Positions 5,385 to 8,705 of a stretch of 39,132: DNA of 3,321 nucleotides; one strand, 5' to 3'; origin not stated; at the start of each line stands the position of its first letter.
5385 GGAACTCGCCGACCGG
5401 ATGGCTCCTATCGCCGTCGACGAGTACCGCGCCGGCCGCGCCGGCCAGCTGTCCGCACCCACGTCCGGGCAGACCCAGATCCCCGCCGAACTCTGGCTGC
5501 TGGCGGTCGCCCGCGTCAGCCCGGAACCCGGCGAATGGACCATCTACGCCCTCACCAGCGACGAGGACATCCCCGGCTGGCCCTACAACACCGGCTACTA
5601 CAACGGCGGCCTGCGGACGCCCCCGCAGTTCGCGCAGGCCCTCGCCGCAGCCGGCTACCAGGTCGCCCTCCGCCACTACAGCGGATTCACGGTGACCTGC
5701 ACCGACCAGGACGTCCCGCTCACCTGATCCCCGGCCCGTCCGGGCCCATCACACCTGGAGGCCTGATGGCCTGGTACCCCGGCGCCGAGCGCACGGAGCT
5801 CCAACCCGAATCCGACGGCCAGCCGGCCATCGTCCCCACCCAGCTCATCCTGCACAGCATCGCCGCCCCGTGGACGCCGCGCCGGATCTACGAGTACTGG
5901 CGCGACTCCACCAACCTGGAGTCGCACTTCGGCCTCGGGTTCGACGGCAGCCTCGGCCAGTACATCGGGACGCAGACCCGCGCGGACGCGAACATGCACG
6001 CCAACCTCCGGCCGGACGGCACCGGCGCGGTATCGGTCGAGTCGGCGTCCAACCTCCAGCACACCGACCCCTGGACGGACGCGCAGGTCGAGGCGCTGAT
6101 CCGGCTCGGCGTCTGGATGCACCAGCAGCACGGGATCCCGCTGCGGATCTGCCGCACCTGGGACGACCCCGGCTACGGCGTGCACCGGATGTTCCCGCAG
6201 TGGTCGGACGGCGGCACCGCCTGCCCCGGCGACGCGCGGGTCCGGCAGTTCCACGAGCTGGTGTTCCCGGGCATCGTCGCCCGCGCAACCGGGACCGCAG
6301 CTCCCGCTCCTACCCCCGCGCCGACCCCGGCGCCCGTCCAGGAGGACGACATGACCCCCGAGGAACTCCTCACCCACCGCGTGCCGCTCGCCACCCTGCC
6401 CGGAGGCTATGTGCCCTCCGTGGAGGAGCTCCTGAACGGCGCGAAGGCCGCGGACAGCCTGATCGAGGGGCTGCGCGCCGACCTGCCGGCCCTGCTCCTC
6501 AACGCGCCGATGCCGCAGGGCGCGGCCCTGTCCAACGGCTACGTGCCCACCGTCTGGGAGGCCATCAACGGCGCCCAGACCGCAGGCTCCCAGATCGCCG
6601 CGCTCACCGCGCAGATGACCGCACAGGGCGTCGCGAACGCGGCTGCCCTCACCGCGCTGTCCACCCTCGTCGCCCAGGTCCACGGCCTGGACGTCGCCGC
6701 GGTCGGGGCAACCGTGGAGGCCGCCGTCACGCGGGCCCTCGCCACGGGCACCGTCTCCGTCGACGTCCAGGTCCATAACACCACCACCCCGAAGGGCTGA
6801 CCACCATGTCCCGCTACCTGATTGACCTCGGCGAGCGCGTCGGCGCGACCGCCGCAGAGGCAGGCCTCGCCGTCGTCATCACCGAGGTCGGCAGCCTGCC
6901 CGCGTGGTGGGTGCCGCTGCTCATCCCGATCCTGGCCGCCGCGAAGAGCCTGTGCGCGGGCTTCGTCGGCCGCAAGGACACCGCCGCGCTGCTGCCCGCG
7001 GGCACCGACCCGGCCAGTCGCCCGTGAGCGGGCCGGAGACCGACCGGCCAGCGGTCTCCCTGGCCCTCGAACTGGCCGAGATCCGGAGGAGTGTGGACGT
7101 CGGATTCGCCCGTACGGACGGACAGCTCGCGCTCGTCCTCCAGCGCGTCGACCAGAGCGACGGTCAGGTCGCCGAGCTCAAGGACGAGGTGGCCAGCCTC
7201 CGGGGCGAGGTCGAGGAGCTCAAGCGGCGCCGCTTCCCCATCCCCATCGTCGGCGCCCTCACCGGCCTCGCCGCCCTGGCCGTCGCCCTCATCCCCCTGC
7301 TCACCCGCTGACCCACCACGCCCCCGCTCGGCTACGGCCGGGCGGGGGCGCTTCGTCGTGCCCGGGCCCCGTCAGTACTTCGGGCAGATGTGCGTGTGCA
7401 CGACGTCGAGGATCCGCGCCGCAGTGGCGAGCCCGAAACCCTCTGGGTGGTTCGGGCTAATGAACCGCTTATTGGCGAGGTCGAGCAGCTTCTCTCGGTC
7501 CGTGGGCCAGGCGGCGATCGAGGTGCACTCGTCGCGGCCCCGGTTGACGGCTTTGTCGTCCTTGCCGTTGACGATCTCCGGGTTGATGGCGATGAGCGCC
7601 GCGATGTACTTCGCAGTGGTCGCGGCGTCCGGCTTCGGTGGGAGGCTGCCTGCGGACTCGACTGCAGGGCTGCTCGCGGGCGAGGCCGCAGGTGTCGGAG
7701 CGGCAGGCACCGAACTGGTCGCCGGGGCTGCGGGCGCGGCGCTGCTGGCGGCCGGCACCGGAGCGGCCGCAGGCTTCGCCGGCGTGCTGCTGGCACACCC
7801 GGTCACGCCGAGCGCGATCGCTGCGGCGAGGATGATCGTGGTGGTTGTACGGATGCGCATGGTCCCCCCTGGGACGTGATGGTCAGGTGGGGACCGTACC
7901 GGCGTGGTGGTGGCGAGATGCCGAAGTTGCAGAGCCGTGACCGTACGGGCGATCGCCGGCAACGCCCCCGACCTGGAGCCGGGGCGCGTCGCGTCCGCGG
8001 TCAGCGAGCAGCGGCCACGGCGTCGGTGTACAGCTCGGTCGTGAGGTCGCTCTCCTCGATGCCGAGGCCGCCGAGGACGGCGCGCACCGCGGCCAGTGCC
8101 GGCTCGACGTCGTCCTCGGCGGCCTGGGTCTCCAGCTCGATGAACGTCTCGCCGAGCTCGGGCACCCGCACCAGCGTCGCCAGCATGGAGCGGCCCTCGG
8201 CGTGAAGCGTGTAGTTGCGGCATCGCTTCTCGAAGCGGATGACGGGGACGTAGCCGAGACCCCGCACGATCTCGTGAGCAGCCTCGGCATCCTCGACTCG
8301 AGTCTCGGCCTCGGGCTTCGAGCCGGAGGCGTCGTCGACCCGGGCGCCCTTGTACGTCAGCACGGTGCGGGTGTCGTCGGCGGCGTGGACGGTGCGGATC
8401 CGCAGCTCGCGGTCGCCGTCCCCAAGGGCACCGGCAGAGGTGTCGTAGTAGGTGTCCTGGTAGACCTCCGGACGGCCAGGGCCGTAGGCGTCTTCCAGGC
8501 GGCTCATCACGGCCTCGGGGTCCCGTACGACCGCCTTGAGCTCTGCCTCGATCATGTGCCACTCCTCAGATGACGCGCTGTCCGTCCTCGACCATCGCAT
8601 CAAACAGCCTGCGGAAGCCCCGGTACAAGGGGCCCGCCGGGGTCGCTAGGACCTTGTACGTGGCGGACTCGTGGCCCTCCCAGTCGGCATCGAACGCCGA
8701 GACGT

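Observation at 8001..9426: Prophage-end operon pairing an XRE-HTH/unknown-domain protein with a CYTH (class IV adenylate cyclase-like) enzyme: candidate undescribed nucleotide-based defence or host-rewiring system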

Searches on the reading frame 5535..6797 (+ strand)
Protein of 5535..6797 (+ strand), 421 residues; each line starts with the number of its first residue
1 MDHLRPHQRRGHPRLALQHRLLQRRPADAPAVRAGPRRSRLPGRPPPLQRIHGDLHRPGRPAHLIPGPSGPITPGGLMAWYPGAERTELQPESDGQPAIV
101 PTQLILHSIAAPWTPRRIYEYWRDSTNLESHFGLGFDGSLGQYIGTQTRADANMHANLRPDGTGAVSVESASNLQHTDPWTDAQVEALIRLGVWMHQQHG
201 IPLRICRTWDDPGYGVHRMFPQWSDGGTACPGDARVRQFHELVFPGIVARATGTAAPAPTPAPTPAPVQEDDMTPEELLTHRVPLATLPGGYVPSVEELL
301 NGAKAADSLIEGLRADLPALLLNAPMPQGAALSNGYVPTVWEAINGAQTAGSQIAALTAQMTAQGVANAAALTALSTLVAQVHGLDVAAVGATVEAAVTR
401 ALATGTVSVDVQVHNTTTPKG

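Call 96: search_protein_families(library=pfam, proteins=[window:5535-6797:+], max_evalue=0.01)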
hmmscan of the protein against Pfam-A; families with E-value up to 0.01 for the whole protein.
window:5535-6797:+ (421 aa): 1 family
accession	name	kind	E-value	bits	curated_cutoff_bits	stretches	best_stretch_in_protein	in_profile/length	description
PF01510.30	Amidase_2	-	3.1e-08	34.5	26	1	102-233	6-131/131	N-acetylmuramoyl-L-alanine amidase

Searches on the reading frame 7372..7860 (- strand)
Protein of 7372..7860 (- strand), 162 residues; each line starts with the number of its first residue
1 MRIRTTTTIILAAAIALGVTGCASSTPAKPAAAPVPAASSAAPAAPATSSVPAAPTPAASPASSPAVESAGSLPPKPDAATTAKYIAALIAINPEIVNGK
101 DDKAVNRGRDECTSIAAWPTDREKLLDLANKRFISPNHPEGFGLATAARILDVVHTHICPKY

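Call 3: search_protein_families(library=pfam, proteins=[window:7372-7860:-], max_evalue=0.01)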
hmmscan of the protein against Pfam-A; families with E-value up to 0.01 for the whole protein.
window:7372-7860:- (162 aa): 1 family
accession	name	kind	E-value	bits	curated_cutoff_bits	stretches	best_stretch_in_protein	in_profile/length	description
PF05305.19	DUF732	-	0.0091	16.8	22.4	0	85-161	5-72/72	Protein of unknown function (DUF732)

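Call 4: search_protein_families(library=ncbifam, proteins=[window:7372-7860:-], max_evalue=0.01)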
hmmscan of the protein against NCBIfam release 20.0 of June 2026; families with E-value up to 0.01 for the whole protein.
window:7372-7860:- (162 aa): 0 families

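Call 7: search_protein_families(library=padloc, proteins=[window:7372-7860:-], max_evalue=0.1)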
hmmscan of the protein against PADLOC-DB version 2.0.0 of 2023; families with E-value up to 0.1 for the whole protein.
window:7372-7860:- (162 aa): 1 family
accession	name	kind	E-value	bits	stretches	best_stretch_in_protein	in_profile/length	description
PDLC02897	DpdJ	-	0.039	9.6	1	22-123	16-113/1570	DpdJ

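Call 8: search_protein_families(library=phrogs, proteins=[window:7372-7860:-], max_evalue=0.01)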
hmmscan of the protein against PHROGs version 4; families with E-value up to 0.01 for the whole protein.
window:7372-7860:- (162 aa): 2 families
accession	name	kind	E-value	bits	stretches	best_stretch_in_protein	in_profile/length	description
phrog_12816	-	unknown function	2.4e-26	93.6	1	38-162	21-140/140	-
phrog_22081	-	unknown function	2e-24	87.6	1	60-162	138-240/240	-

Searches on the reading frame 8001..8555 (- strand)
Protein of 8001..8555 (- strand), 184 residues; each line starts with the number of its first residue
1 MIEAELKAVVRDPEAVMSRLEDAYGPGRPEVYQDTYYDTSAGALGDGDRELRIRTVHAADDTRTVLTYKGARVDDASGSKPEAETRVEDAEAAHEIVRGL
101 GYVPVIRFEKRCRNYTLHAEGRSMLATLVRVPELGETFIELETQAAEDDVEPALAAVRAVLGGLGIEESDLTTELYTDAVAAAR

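Call 3: search_protein_families(library=pfam, proteins=[window:8001-8555:-], max_evalue=0.01)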
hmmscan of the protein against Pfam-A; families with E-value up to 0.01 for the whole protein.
window:8001-8555:- (184 aa): 1 family
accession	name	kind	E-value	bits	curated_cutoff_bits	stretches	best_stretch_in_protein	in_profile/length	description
PF01928.26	CYTH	-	1.1e-17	64.8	23.2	1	1-176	1-179/179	CYTH domain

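Call 4: search_protein_families(library=ncbifam, proteins=[window:8001-8555:-], max_evalue=0.01)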
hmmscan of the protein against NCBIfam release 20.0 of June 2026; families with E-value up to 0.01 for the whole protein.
window:8001-8555:- (184 aa): 1 family
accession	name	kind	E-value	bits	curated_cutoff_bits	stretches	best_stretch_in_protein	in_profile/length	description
TIGR00318.1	cyaB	equivalog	6.4e-18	65.2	57.95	1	1-177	1-169/174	class IV adenylate cyclase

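Call 7: search_protein_families(library=padloc, proteins=[window:8001-8555:-], max_evalue=0.1)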
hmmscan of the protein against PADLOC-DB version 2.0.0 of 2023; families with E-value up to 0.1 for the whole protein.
window:8001-8555:- (184 aa): 0 families

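Call 8: search_protein_families(library=phrogs, proteins=[window:8001-8555:-], max_evalue=0.01)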
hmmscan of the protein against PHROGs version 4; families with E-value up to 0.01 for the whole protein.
window:8001-8555:- (184 aa): 0 families

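Call 15: search_solved_structures(query=window:8001-8555:-, max_evalue=0.01, show_alignments=3)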
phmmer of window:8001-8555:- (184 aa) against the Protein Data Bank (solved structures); distinct sequences matched with E-value up to 0.01: 2.
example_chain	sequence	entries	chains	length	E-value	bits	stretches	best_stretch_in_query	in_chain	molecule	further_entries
2een_A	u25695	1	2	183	5.4e-14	56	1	1-170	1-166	Hypothetical protein PH1819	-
7ns8_A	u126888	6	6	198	3.1e-07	34.1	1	3-142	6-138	Triphosphate tunnel metalloenzyme Saci_0718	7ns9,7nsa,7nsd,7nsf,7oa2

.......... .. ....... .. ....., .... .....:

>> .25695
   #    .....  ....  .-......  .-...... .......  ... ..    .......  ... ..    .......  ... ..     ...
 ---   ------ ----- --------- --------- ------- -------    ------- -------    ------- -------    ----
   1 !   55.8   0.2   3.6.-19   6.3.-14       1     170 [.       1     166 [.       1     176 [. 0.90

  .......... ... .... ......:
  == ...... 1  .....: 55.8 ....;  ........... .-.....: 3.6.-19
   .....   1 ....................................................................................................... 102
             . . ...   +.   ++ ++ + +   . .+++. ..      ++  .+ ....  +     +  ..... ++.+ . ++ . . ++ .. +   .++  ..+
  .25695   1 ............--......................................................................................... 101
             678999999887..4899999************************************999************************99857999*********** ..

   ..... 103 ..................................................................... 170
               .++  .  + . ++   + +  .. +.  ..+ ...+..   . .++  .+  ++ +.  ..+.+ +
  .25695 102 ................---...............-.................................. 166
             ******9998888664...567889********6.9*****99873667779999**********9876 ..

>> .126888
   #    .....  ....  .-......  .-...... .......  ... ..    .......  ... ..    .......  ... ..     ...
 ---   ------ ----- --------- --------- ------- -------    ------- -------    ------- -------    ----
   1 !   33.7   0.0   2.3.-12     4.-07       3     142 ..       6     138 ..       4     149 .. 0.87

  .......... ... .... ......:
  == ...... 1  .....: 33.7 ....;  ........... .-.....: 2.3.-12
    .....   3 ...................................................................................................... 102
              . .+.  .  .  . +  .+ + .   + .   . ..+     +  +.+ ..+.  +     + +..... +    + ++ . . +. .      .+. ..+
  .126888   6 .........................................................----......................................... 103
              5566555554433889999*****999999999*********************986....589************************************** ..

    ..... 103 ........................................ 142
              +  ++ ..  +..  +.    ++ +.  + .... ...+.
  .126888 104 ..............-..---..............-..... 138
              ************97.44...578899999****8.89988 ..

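Call 79: search_dna_similar(query=window:8001-8555:-, collection=phages, mode=protein, max_rows=40, max_evalue=0.001)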
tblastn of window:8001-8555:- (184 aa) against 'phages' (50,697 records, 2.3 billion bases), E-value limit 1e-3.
Records with a match: 2; places in all: 2; records where one place covers at least 80% of the query: 2.
Best place of each record, by identity: 60-80% 2.
By first word of the organism name: Streptomyces 2.
By host as written in the record: Streptomyces aureofaciens 2.
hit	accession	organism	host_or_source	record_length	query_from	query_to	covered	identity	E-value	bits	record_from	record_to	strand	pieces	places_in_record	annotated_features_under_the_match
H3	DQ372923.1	Streptomyces phage mu1/6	Streptomyces aureofaciens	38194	2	184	99%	75.4%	3e-75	250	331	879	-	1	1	unknown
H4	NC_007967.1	Streptomyces phage mu1/6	Streptomyces aureofaciens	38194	2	184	99%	75.4%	3e-75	250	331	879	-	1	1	class IV adenylate cyclase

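Call 82: search_solved_structures(query=A6, max_evalue=0.1, show_alignments=0)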
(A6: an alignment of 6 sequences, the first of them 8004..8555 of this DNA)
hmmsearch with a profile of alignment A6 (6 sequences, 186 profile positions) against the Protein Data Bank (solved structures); distinct sequences matched with E-value up to 0.1: 12.
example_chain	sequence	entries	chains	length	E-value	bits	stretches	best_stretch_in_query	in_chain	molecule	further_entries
2een_A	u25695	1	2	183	2.7e-25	92.4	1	1-171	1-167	Hypothetical protein PH1819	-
7ns8_A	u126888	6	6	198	2e-14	56.9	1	2-154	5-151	Triphosphate tunnel metalloenzyme Saci_0718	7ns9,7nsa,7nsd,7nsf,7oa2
1yem_A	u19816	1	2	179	3.8e-09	39.7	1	3-181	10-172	Conserved hypothetical protein Pfu-838710-001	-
2aca_A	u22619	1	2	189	2.9e-08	36.9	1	2-181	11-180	putative adenylate cyclase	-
2dc4_A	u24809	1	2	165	3.6e-07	33.3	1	3-180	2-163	165aa long hypothetical protein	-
3tvl_A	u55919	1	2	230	1.3e-05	28.2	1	29-56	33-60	Thiamine-triphosphatase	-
3bhd_A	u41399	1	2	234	1.4e-05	28.1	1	29-56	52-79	Thiamine triphosphatase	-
5a65_A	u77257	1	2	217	2.3e-05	27.4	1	13-55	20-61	THIAMINE TRIPHOSPHATASE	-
2jmu_A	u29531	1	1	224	2.6e-05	27.2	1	13-55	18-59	Thiamine-triphosphatase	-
5a64_A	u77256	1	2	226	2.7e-05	27.2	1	13-55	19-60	THIAMINE TRIPHOSPHATASE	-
3n0y_A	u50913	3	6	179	0.008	19.1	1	2-170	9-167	Adenylate cyclase 2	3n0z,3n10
2fjt_A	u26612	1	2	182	0.0093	18.9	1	2-170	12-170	Adenylyl cyclase class IV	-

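Call 107: find_related_loci(query=A6, collection=viral_contigs, flank=4000)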
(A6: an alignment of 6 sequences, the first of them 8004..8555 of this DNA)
Query A6 (184 aa) in viral_contigs; peptide patterns used: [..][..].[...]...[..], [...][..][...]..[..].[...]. (x = any residue, [..] = any of these).
124 stretches matched a pattern; 6 encode a relative of the query (tblastn E <= 1e-3); 6 distinct loci.
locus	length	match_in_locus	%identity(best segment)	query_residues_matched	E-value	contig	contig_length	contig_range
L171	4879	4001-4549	75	2-184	3e-86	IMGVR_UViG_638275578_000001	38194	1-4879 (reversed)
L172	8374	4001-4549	64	1-184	4e-68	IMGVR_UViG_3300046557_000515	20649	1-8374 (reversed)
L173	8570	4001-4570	63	1-182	2e-67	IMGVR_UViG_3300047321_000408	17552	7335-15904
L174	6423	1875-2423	65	1-184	1e-66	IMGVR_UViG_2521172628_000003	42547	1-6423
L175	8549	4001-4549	63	1-184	8e-65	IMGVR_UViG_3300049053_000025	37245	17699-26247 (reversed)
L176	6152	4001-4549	54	1-184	8e-55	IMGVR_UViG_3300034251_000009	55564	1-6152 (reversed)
